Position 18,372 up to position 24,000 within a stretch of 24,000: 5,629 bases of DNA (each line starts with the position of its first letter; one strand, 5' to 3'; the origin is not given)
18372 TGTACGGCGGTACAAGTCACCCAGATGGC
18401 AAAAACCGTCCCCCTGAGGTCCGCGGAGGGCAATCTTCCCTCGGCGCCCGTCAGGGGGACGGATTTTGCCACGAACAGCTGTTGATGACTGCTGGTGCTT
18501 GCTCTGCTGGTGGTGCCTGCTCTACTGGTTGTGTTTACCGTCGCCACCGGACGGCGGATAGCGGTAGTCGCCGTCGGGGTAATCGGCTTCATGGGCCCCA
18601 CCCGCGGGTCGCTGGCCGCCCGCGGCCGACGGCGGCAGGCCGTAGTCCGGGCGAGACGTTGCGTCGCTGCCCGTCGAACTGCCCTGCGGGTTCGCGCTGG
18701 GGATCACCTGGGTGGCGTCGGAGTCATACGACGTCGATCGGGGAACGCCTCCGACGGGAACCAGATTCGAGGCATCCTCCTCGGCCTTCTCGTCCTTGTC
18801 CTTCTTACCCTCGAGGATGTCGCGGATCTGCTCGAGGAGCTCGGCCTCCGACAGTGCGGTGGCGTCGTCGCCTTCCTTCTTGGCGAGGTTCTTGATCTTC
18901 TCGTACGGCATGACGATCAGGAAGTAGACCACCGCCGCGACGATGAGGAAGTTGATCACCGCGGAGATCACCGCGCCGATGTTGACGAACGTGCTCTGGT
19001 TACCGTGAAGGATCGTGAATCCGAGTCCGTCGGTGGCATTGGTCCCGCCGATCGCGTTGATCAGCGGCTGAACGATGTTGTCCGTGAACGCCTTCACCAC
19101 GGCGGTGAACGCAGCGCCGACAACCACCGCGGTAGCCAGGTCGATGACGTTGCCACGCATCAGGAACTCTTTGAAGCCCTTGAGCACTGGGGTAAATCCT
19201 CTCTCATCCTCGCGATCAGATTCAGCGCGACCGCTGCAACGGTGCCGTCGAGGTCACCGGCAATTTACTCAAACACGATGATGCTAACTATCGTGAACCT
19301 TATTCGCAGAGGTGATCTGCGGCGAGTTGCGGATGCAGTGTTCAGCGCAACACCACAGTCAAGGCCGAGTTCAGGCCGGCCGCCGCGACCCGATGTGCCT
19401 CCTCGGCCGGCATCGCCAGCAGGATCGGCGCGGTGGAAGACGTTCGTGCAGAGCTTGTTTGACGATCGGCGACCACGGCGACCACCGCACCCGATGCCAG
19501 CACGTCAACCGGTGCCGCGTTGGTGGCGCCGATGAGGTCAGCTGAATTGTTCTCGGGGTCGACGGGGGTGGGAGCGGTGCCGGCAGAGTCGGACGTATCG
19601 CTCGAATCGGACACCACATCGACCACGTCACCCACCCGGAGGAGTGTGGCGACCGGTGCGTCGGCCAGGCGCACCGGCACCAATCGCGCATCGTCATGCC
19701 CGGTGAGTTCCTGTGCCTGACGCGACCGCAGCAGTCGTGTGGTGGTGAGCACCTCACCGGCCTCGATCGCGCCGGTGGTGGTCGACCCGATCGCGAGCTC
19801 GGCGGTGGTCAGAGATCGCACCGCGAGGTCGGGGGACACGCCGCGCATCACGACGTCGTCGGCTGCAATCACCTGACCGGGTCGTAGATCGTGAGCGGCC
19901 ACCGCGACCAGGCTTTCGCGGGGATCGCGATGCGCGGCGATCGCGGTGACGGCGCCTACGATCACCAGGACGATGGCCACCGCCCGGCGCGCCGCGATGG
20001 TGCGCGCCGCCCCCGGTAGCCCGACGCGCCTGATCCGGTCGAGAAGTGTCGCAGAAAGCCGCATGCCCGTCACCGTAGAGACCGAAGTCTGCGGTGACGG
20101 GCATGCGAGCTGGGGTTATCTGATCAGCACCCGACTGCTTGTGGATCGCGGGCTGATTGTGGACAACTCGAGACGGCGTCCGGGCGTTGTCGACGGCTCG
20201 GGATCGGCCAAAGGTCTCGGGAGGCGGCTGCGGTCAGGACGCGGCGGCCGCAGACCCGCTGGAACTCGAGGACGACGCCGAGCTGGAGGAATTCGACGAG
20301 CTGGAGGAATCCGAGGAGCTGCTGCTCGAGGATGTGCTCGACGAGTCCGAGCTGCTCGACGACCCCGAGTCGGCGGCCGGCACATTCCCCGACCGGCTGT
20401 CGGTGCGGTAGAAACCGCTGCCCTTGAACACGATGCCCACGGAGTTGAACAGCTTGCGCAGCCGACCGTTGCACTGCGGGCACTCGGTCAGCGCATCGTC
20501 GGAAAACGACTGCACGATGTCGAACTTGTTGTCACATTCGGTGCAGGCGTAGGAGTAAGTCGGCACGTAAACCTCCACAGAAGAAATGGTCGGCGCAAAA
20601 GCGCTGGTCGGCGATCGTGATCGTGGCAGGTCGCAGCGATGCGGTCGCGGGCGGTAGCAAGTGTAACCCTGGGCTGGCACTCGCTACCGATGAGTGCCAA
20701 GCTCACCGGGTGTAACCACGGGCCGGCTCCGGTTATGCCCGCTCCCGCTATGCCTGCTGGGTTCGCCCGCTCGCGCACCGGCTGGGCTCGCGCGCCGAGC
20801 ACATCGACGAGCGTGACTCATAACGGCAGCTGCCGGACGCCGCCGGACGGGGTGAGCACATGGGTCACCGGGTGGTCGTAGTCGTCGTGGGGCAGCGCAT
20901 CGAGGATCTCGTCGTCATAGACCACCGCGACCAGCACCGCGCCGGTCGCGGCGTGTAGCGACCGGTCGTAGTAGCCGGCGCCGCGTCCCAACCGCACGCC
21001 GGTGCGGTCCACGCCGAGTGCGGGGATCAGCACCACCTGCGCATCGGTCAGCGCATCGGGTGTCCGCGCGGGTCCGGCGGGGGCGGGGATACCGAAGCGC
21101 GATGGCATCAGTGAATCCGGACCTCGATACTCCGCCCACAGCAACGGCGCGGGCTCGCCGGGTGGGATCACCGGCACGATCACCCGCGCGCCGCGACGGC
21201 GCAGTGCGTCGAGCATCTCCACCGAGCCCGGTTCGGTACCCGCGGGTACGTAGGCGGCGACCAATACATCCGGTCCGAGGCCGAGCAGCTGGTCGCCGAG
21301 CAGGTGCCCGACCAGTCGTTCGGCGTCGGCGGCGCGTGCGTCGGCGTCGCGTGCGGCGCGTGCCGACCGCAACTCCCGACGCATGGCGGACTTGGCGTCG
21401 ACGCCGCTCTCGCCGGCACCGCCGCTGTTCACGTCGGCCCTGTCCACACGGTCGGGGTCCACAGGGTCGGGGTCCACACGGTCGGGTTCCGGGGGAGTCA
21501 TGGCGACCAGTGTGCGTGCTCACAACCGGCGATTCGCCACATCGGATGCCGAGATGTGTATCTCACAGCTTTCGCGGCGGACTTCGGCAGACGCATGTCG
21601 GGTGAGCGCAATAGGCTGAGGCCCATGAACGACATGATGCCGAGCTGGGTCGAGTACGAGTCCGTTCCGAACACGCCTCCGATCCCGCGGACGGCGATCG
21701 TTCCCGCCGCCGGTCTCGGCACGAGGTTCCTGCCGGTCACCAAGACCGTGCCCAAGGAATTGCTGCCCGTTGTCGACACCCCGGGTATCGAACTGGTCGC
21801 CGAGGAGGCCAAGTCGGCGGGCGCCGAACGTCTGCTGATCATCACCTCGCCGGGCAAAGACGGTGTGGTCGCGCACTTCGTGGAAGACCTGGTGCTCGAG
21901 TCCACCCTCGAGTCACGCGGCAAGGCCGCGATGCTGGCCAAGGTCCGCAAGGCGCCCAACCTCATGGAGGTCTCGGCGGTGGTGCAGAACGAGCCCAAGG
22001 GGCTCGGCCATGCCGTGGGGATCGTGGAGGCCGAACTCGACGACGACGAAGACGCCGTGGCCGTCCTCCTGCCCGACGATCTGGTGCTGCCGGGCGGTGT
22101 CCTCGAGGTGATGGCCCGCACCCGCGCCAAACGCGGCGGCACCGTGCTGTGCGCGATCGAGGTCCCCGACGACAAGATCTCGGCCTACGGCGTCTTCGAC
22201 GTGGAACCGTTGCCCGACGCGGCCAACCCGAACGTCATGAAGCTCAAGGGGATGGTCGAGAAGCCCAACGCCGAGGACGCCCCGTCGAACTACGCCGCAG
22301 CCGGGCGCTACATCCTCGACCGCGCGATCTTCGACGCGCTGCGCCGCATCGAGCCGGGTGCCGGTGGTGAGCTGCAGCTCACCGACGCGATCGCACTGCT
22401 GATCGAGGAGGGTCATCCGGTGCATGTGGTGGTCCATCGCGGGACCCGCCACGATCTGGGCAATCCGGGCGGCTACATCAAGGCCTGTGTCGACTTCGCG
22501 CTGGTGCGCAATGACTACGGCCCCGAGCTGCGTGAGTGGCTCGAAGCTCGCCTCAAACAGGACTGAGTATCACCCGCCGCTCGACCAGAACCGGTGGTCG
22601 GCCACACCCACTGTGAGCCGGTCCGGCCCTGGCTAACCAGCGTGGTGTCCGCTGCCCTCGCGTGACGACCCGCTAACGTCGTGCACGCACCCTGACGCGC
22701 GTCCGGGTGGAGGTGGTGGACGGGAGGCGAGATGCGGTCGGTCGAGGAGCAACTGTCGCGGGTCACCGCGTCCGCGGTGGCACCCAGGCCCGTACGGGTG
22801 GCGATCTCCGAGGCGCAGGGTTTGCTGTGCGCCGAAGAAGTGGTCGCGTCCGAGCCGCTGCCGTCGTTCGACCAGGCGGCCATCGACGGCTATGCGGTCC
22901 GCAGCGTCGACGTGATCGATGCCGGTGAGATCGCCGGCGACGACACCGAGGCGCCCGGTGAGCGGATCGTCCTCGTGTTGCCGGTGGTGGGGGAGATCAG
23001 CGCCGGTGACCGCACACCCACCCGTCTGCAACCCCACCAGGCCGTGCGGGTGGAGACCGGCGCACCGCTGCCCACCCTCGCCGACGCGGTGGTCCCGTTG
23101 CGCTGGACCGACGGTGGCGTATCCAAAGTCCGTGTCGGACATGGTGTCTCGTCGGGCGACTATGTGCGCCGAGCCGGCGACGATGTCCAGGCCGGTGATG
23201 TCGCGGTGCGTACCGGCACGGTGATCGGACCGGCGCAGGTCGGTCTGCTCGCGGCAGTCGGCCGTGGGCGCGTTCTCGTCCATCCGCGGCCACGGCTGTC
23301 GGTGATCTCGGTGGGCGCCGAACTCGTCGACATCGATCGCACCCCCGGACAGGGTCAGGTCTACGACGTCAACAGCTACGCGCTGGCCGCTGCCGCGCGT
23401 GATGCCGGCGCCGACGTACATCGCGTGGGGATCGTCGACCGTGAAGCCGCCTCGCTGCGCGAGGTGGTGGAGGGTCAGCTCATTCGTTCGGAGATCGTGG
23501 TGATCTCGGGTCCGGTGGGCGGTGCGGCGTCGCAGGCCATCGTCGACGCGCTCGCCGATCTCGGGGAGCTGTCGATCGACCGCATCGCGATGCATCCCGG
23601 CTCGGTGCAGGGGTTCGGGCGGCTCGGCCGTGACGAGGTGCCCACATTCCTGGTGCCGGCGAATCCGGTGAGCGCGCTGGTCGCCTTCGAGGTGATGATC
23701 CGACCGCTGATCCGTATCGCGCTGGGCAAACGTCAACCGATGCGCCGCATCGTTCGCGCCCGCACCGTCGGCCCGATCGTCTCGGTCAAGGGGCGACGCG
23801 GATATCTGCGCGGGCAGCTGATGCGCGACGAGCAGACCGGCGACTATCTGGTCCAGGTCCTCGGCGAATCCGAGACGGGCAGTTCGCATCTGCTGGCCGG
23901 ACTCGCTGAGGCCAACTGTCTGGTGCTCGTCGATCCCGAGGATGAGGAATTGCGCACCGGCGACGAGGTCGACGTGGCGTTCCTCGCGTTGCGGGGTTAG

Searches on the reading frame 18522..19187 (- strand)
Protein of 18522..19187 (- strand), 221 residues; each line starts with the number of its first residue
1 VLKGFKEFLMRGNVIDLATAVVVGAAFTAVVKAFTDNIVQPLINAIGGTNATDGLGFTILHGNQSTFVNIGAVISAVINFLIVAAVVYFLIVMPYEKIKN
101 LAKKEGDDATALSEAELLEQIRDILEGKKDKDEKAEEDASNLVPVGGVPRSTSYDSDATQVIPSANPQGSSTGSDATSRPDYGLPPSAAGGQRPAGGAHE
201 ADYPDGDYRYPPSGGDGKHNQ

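Call 4: search_protein_families(library=pfam, proteins=[window:18522-19187:-], max_evalue=0.01)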
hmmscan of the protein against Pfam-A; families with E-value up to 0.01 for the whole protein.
window:18522-19187:- (221 aa): 1 family
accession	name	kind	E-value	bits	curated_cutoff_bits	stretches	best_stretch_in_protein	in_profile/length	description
PF01741.23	MscL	-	5.6e-35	120.8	27.4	1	1-125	1-122/123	Large-conductance mechanosensitive channel, MscL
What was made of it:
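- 18522..19187 (-): mscL. Right anchor of the junction. PF01741, E 6e-35 (call 4).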

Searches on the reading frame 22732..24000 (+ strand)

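Call 5: search_protein_families(library=pfam, proteins=[window:22732-24000:+], max_evalue=0.01)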
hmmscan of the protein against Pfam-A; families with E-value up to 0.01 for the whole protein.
window:22732-24000:+ (422 aa): 3 families
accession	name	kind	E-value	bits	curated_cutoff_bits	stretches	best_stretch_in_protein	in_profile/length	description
PF03453.22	MoeA_N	-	1.8e-38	132.2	30.8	1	3-177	2-160/160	MoeA N-terminal region (domain I and II)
PF00994.29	MoCF_biosynth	-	4.8e-20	72.2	26.6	1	191-328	2-143/144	Probable molybdopterin binding domain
PF03454.20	MoeA_C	-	1.6e-14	54.3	22.1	1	344-417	3-71/72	MoeA C-terminal region (domain IV)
